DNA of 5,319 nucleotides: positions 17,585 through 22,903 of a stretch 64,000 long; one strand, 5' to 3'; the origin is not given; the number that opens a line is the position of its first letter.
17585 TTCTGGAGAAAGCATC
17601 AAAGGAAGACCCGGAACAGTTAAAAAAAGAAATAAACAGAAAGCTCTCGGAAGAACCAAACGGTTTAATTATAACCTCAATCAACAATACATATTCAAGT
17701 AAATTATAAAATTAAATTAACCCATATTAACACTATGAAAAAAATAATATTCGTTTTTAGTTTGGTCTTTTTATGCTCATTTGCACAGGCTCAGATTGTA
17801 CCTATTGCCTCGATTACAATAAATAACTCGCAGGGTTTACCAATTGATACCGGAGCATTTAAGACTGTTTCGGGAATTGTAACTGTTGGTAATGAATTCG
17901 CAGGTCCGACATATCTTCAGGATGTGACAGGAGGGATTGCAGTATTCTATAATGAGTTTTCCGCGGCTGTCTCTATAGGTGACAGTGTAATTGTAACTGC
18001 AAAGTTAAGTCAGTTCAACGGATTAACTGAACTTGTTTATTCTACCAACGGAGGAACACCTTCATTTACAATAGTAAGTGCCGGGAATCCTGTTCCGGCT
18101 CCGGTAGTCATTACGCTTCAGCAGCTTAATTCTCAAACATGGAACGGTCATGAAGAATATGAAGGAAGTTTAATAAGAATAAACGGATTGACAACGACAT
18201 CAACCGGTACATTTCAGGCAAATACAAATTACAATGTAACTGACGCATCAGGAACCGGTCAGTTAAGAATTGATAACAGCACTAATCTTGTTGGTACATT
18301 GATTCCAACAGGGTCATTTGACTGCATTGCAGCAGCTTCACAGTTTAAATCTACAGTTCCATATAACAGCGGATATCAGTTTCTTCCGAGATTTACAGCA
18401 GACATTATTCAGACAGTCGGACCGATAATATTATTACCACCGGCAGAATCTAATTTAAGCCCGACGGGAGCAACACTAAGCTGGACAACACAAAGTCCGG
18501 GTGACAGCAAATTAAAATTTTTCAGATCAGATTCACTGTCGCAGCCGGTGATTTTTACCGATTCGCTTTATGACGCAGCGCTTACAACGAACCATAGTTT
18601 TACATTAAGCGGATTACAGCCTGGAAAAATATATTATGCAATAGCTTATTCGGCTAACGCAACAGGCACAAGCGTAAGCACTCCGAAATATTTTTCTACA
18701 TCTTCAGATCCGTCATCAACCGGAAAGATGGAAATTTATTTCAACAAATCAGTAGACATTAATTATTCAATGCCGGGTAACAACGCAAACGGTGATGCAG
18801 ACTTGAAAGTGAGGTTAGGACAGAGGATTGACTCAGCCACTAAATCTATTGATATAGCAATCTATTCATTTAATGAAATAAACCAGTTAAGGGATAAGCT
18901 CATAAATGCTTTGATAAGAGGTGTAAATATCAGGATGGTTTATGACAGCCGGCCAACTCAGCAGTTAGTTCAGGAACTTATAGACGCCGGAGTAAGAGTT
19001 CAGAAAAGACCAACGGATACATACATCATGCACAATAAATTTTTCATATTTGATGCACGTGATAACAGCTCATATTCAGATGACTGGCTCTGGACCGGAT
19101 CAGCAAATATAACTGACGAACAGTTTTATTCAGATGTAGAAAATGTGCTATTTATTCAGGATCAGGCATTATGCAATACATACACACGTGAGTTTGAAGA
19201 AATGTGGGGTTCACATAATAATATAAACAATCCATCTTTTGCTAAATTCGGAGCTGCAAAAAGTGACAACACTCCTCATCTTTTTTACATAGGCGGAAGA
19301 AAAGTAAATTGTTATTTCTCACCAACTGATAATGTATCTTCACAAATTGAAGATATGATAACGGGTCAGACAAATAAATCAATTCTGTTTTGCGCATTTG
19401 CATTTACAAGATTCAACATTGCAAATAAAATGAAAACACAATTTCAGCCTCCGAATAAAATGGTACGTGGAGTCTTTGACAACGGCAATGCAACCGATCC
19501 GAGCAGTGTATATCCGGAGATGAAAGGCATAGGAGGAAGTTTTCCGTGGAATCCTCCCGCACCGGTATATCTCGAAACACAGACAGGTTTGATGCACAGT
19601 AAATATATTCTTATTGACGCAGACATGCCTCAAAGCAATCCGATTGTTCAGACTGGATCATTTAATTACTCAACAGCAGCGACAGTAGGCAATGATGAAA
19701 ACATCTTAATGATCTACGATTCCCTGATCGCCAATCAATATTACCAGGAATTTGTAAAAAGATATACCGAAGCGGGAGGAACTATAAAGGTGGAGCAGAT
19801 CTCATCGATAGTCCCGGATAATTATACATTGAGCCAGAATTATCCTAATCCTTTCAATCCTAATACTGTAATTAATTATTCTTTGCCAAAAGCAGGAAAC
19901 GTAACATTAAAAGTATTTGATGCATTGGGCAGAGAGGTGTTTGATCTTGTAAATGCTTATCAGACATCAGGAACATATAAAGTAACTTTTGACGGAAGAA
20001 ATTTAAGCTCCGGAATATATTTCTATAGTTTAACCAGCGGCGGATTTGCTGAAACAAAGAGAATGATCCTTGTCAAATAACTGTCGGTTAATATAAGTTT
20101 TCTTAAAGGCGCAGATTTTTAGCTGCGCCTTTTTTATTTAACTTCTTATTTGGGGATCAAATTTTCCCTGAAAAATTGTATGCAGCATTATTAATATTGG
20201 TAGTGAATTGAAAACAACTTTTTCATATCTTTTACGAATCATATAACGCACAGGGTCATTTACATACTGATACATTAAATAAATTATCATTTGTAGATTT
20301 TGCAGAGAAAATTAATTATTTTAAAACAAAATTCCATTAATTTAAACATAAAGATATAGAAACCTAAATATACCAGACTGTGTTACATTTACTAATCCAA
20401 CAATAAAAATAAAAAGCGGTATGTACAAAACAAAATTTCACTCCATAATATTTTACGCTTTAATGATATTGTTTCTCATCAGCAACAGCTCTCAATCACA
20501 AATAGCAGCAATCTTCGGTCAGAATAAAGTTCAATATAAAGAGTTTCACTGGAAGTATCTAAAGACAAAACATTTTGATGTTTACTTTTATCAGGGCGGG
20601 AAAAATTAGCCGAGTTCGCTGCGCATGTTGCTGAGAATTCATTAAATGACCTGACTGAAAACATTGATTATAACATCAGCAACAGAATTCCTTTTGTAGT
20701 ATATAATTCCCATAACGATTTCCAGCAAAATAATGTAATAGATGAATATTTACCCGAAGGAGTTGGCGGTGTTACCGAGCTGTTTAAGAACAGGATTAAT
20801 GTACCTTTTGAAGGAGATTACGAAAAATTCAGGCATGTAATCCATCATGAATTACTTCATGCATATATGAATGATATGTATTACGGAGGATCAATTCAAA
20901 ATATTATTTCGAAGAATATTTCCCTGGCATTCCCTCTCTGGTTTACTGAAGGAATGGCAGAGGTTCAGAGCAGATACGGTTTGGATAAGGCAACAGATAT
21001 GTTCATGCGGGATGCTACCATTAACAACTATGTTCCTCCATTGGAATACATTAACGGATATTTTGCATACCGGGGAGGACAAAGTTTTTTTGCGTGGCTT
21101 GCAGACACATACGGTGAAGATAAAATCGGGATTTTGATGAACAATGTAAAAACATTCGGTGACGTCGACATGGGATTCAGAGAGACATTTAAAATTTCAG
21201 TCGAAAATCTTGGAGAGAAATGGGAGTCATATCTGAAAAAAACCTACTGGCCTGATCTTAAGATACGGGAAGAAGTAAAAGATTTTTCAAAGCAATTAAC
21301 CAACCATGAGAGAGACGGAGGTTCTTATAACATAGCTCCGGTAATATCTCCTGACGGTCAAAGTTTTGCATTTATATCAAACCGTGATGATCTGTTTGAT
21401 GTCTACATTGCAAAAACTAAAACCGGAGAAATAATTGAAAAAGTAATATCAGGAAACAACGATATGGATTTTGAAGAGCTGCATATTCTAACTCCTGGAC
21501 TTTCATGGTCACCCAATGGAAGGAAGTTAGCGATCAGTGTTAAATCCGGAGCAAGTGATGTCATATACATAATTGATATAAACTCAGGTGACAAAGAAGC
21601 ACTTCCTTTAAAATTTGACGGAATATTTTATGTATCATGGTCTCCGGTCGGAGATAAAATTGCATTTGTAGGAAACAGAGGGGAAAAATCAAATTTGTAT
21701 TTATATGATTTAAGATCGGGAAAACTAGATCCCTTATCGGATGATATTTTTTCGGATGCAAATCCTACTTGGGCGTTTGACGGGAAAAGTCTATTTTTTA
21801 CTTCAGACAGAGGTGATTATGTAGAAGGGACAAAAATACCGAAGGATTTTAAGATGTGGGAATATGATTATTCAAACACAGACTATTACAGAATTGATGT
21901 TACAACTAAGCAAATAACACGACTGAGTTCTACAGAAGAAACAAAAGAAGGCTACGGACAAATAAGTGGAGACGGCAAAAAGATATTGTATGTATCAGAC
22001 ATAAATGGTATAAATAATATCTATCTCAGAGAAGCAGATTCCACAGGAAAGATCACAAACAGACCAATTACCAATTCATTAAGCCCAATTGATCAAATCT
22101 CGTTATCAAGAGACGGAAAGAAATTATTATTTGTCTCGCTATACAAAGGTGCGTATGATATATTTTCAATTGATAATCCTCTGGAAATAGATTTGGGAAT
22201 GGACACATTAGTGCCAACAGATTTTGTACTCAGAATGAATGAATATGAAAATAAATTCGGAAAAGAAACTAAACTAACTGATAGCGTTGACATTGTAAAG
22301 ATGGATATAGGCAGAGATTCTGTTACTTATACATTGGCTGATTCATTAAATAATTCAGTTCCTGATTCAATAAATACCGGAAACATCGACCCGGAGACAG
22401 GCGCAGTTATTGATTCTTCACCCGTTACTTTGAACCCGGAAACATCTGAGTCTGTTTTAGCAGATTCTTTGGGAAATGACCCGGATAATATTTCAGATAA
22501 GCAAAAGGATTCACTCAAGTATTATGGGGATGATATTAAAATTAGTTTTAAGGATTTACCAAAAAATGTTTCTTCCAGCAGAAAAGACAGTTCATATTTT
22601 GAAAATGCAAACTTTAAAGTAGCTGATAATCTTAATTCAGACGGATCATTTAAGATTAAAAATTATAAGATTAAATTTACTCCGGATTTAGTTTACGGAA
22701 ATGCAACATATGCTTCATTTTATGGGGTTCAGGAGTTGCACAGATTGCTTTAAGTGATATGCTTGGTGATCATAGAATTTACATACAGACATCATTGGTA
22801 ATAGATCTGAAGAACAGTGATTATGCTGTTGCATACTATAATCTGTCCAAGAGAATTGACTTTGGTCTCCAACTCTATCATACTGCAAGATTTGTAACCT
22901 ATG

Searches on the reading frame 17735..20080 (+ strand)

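Call 27: search_protein_families(library=pfam, proteins=[window:17735-20080:+], max_evalue=0.001)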
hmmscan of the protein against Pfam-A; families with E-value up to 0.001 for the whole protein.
window:17735-20080:+ (781 aa): 6 families
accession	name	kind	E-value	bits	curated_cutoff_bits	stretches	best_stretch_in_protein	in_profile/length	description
PF13091.12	PLDc_2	-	1e-39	135.8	27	2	363-491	3-132/132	PLD-like domain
PF18962.6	Por_Secre_tail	-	2.3e-10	41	27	1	703-778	2-74/75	Secretion system C-terminal sorting domain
PF13585.12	CHU_C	-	6.5e-05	23.4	27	1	717-770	23-75/86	CHU_C Type IX secretion signal domain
PF00614.28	PLDc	-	0.0002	21.7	21.9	0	430-461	3-26/28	Phospholipase D Active site motif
PF13860.13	FlgD_ig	-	0.00059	20.2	27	0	719-762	21-69/79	FlgD Ig-like domain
PF16656.11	Pur_ac_phosph_N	-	0.00077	20.4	30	0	242-319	11-90/93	Purple acid Phosphatase, N-terminal domain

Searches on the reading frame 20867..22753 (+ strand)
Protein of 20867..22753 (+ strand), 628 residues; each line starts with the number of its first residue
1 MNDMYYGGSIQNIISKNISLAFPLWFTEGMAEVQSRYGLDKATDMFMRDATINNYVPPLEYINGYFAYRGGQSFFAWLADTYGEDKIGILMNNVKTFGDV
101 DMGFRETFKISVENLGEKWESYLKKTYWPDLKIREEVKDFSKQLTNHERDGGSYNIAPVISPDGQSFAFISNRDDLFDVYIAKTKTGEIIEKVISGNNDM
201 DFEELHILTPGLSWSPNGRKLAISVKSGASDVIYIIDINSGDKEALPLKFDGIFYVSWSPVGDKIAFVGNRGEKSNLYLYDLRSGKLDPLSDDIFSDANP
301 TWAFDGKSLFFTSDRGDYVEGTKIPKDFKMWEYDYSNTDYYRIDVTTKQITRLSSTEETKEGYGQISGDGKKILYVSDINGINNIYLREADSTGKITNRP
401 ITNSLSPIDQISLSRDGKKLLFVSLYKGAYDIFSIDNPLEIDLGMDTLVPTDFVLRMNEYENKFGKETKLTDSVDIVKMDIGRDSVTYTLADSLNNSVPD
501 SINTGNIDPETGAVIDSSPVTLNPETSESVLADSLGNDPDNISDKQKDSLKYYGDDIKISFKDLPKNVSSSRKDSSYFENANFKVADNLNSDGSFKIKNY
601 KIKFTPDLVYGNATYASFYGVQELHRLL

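Call 19: search_protein_families(library=pfam, proteins=[window:20867-22753:+], max_evalue=0.001)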
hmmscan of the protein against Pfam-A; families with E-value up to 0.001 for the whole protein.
window:20867-22753:+ (628 aa): 4 families
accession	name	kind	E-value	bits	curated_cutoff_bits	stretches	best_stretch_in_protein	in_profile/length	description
PF07676.18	PD40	-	4.8e-26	90.5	20.9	1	142-174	2-30/38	WD40-like Beta Propeller Repeat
PF00930.27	DPPIV_N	-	1.8e-12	47.1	22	0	230-293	22-81/354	Dipeptidyl peptidase IV (DPP IV) N-terminal region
PF25174.1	Beta-prop_THOC3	-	9e-07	28.6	305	1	212-346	52-180/272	THOC3 beta-propeller domain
PF13485.12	Peptidase_MA_2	-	1.8e-05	25.1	32.4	1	12-124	80-200/201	Peptidase MA superfamily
